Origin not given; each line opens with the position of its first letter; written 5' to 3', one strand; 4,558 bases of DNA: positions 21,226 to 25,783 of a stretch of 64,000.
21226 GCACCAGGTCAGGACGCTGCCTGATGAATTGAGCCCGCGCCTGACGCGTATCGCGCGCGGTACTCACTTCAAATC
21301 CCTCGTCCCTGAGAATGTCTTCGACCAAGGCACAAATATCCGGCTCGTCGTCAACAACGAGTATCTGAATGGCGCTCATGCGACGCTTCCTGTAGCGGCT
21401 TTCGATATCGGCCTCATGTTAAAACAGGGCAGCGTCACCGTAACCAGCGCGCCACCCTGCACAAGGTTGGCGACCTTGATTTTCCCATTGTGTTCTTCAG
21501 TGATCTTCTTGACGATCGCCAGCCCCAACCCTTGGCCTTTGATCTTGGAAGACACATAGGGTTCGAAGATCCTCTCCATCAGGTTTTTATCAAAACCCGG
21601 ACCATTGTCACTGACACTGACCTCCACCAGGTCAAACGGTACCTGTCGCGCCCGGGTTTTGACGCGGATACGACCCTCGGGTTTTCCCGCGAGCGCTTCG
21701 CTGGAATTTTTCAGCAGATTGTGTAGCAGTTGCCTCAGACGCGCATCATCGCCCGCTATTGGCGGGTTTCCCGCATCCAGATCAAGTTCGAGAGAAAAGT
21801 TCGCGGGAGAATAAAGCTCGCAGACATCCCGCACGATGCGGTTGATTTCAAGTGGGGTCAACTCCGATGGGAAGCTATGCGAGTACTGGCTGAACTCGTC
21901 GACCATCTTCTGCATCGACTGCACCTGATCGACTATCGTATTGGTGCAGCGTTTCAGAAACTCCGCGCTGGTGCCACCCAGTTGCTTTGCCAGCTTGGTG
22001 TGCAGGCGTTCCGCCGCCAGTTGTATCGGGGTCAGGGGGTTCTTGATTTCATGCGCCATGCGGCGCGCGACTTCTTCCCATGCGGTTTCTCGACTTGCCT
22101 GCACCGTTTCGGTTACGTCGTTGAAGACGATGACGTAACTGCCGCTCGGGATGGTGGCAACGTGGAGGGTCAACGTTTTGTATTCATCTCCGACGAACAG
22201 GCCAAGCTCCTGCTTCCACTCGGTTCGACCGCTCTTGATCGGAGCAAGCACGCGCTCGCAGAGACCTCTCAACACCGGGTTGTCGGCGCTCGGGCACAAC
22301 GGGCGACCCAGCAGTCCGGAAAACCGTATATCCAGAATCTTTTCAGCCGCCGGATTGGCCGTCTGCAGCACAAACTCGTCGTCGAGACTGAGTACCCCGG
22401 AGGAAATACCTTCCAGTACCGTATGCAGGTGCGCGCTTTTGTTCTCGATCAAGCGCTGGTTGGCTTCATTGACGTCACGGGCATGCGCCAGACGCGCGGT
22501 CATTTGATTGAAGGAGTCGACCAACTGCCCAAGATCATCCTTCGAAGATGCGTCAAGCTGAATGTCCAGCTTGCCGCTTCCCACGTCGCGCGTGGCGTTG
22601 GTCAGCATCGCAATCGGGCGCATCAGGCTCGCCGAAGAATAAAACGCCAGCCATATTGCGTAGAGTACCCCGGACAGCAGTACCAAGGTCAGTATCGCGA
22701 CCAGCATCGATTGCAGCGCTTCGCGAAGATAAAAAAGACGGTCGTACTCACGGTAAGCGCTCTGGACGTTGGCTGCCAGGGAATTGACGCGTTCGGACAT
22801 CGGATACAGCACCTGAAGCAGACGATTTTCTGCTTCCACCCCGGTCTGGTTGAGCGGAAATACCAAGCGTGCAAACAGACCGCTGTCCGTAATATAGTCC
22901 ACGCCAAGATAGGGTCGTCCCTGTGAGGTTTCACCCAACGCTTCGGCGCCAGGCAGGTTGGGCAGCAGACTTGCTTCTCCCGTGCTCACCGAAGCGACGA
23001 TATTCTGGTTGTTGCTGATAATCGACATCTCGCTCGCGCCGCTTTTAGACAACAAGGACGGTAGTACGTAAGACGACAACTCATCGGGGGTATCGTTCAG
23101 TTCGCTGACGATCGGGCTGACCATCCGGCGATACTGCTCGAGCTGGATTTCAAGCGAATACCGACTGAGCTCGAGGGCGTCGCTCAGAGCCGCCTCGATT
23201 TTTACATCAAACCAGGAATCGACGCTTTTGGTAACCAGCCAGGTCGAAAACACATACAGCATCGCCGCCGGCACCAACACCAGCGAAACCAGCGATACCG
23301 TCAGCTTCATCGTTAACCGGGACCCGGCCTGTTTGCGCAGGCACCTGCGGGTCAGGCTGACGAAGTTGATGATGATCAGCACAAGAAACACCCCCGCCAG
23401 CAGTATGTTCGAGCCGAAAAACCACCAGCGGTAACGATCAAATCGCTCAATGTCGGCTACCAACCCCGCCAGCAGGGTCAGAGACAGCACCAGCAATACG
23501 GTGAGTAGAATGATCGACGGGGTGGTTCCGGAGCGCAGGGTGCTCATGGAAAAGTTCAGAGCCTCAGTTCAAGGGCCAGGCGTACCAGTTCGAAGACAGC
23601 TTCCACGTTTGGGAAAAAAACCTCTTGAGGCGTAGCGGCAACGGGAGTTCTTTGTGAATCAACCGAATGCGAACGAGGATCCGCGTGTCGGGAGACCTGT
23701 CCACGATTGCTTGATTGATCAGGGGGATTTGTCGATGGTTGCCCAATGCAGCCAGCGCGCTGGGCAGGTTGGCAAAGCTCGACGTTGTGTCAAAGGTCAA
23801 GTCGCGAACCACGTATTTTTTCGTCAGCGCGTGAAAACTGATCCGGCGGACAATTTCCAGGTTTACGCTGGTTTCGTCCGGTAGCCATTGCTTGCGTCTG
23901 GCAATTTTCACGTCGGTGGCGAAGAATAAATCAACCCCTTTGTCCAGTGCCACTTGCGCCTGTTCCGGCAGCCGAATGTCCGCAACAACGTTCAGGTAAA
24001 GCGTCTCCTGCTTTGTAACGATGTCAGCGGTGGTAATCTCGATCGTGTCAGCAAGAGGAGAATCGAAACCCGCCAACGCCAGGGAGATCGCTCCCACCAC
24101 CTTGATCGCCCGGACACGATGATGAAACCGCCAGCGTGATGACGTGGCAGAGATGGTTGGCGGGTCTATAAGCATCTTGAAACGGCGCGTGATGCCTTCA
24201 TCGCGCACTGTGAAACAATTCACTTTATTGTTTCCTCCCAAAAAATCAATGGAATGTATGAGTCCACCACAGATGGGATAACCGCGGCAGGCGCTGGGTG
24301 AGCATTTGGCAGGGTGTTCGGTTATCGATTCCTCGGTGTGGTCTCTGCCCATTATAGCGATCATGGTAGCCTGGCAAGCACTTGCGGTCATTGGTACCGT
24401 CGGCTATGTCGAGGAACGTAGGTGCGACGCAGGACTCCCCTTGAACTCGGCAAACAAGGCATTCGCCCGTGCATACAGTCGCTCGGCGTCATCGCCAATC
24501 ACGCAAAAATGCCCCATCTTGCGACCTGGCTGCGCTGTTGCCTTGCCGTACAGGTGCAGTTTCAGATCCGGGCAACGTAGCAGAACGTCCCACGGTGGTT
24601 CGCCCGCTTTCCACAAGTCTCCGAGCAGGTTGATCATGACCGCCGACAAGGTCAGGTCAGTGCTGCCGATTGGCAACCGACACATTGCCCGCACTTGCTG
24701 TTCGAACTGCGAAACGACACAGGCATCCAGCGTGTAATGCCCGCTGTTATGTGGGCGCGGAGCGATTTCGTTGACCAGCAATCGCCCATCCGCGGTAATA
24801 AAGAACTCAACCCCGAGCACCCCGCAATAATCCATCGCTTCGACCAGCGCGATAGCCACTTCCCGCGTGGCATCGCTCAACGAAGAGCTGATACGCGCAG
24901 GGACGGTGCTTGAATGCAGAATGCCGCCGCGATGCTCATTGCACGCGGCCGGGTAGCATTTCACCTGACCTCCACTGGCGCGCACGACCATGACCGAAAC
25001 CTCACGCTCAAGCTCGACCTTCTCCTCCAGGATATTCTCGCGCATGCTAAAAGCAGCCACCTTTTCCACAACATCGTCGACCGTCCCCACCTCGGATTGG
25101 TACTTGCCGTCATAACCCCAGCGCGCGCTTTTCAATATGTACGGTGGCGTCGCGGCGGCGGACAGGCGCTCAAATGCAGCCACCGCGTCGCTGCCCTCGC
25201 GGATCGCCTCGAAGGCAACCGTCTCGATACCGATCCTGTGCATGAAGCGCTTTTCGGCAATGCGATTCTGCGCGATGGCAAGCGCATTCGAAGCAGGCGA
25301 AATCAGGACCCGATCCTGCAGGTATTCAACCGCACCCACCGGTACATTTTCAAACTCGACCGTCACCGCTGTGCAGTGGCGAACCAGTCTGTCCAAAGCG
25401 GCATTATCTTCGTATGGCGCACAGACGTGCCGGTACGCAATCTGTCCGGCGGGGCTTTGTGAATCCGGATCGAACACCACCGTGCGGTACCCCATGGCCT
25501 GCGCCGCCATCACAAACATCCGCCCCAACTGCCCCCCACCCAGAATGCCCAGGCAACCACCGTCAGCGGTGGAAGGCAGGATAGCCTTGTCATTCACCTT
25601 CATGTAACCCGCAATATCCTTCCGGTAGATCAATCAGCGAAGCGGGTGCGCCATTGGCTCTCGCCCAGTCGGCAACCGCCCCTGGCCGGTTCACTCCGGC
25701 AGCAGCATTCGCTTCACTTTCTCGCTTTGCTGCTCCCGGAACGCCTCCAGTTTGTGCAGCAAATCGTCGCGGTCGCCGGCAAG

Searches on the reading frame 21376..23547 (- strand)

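Call 42: search_protein_families(library=pfam, proteins=[window:21376-23547:-], max_evalue=0.00001)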
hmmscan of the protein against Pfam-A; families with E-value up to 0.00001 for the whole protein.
window:21376-23547:- (723 aa): 3 families
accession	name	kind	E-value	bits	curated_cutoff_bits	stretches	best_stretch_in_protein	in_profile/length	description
PF02518.31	HATPase_c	-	4.4e-24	85.5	26.4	1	599-707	1-108/111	Histidine kinase-, DNA gyrase B-, and HSP90-like ATPase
PF00512.31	HisKA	-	4.9e-11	43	26.9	1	491-556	3-61/66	His Kinase A (phospho-acceptor) domain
PF00672.30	HAMP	-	5.5e-11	43.1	25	1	307-353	5-51/53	HAMP domain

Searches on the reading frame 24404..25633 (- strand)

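Call 42: search_protein_families(library=pfam, proteins=[window:24404-25633:-], max_evalue=0.00001)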
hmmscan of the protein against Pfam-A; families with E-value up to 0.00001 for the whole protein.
window:24404-25633:- (409 aa): 4 families
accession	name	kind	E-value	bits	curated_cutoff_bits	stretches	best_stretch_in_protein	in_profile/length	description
PF02222.28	ATP-grasp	-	8.9e-48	162.7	27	1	130-310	2-179/179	ATP-grasp domain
PF22660.2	RS_preATP-grasp-like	-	4.4e-32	110.8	27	1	28-122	4-98/98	Ribonucleotide synthetase preATP-grasp domain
PF17769.7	PurK_C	-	8.5e-19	67.5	22.6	1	331-387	1-54/56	Phosphoribosylaminoimidazole carboxylase C-terminal domain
PF07478.18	Dala_Dala_lig_C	-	9.1e-06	25.8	24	0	131-294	2-176/204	D-ala D-ala ligase C-terminus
